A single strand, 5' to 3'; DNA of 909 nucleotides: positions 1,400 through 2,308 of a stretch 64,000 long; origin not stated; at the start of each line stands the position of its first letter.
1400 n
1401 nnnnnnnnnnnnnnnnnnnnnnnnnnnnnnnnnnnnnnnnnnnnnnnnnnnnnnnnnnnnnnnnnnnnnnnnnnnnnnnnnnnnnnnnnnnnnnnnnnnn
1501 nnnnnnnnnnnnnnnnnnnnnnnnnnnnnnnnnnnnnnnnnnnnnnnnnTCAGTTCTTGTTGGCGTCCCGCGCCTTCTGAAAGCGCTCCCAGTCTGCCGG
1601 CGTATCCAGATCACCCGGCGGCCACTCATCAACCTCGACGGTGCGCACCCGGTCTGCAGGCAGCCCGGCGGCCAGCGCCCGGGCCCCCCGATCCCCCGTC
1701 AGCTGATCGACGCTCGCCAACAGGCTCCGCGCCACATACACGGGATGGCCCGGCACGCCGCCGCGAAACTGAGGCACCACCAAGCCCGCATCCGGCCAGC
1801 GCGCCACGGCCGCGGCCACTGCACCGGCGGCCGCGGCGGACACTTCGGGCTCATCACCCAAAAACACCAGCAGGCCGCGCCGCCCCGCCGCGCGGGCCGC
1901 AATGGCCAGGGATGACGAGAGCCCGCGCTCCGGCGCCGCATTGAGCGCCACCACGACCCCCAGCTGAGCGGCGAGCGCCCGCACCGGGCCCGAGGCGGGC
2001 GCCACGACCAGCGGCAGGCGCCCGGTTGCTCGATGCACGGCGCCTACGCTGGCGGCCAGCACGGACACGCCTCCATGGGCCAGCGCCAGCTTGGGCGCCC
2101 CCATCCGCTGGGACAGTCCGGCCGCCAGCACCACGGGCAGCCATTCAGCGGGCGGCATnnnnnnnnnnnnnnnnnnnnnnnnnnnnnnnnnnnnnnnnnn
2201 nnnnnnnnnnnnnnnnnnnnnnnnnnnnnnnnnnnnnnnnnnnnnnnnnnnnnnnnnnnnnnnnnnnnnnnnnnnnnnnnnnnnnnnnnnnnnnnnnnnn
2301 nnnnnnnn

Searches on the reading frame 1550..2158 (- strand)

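Call 75: search_protein_families(library=pfam, proteins=[window:1550-2158:-], max_evalue=0.00001)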
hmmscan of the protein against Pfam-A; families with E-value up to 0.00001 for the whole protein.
window:1550-2158:- (202 aa): 1 family
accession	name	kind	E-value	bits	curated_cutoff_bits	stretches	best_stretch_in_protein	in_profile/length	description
PF12804.13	NTP_transf_3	-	2.6e-23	83.4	27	1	9-164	2-155/160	MobA-like NTP transferase domain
